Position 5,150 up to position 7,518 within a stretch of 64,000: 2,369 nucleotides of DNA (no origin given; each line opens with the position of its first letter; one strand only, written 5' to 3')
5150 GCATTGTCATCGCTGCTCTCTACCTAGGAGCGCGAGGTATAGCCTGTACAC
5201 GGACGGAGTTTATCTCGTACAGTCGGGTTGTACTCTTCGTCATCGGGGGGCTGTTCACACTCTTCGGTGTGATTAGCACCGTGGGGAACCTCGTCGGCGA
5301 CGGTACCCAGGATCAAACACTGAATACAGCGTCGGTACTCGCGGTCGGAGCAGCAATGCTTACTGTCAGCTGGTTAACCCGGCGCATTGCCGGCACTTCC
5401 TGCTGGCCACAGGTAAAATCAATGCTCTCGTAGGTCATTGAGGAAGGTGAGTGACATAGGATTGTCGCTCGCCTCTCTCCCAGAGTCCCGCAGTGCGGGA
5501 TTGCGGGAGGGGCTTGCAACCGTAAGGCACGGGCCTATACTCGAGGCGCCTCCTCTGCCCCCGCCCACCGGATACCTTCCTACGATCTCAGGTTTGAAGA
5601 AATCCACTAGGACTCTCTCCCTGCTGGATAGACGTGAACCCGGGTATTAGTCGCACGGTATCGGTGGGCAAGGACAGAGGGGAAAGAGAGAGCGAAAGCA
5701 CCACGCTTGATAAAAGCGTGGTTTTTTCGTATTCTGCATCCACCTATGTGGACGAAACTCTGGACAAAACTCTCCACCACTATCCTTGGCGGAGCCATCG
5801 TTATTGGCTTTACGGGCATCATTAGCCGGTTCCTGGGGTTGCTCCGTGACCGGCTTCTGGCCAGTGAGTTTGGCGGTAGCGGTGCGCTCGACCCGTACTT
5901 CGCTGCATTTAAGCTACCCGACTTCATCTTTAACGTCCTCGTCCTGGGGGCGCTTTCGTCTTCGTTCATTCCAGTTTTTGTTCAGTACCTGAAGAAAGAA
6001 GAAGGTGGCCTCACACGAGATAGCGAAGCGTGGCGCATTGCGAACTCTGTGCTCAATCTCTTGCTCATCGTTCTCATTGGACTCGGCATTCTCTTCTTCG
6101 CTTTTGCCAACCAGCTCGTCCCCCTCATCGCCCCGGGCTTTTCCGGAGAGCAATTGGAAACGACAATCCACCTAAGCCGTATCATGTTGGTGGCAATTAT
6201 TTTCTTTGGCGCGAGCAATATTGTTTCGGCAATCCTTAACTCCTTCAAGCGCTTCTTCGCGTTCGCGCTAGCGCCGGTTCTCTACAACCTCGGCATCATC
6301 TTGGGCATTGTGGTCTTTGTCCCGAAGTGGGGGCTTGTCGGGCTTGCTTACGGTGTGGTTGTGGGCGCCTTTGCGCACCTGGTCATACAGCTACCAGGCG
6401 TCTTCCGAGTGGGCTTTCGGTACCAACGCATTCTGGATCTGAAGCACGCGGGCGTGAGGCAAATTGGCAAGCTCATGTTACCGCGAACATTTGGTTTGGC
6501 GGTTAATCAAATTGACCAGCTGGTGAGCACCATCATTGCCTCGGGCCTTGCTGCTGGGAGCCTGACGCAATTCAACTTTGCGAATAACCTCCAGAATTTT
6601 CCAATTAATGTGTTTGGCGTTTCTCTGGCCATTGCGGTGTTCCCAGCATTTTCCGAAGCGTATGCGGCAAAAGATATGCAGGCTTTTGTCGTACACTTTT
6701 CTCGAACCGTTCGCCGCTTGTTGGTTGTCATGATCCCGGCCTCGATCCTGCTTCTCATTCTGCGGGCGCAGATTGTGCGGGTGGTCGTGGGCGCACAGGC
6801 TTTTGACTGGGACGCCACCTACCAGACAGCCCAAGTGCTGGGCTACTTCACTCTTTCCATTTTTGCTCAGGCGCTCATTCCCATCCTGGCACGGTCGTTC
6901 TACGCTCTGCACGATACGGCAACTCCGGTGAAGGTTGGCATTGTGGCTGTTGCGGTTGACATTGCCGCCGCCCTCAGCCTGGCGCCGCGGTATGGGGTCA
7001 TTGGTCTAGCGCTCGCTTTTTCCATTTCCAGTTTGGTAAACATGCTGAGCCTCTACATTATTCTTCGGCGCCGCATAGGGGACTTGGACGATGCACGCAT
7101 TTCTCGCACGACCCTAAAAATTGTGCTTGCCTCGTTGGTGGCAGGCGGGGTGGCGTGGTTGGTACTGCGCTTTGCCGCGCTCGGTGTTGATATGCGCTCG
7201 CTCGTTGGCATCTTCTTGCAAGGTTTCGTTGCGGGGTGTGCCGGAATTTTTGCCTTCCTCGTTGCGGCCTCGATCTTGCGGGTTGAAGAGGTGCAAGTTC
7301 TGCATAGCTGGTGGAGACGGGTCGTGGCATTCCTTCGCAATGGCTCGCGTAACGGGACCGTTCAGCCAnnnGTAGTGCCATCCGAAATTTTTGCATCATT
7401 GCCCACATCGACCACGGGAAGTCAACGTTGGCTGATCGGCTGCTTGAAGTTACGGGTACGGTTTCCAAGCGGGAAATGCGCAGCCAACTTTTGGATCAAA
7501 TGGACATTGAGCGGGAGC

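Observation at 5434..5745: About 290-nt ORF-free structured region ending in a strong intrinsic terminator 18 nt before the murJ start codon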

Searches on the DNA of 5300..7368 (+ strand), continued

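Call 72: search_rna_families(source=L095, start=4660, end=4900, threshold=evalue, max_evalue=10)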
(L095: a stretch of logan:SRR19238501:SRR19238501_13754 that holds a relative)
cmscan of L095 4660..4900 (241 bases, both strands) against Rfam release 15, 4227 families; matches with E-value up to 10: 2.
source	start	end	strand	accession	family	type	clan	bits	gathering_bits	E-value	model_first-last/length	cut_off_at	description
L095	4709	4835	+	RF04132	mir-4436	Gene; miRNA;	-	23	74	0.01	1-85/85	no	mir-4436 microRNA precursor family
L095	4737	4798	-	RF01977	HOTAIRM1_3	Gene; lncRNA;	-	12.5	37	0.85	1-59/59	no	HOX antisense intergenic RNA myeloid 1 conserved region 3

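Call 77: search_with_rna_model(model_id=R2, sources=[L115, L116, L117, window, L001, L002, L003, L004, L005, L083, L093, L095], max_evalue=1e-12, make_alignment=true)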
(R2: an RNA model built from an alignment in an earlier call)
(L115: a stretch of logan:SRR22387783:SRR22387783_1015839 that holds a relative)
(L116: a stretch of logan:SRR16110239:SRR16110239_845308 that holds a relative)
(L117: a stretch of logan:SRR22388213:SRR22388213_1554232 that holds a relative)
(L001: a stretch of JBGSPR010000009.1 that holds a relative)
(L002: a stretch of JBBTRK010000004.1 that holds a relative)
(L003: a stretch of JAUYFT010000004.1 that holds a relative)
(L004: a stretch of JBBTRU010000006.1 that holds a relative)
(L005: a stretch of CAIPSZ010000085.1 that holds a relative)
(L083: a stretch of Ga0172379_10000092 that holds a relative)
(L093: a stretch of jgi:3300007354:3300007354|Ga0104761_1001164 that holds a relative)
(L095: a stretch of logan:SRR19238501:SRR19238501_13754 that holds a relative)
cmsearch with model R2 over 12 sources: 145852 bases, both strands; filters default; matches with E-value up to 1e-12: 10.
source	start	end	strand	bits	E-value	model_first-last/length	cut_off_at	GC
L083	5422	5572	+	166.4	4.2e-41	1-152/152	no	0.6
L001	2039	2190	+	164.7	1.2e-40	1-152/152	no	0.56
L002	3688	3839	+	163.2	2.8e-40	1-152/152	no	0.57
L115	2836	2986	+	158.8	4.1e-39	1-152/152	no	0.58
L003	3507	3657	+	158.1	6.2e-39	1-152/152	no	0.54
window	5541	5692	+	157.1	1.1e-38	1-152/152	no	0.58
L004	3694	3845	+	139.7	4e-34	1-152/152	no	0.58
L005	200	352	+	136.8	2.2e-33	1-152/152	no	0.63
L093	2372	2521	+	128.3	3.6e-31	1-152/152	no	0.46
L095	4697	4848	+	120.4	4.2e-29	1-152/152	no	0.53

Alignment A6: 10 matches aligned to the model, 155 columns, each read 5' to 3' on its own strand. Consensus structure (alignment columns), stored with it:
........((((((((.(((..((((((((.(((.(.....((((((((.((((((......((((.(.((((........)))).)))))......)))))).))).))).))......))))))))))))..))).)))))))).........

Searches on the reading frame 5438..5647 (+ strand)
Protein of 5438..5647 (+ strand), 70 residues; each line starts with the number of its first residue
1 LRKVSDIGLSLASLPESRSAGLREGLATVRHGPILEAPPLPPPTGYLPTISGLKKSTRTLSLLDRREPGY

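Call 54: search_protein_families(library=pfam, proteins=[window:5438-5647:+], max_evalue=0.1)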
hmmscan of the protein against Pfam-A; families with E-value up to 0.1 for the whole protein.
window:5438-5647:+ (70 aa): 0 families
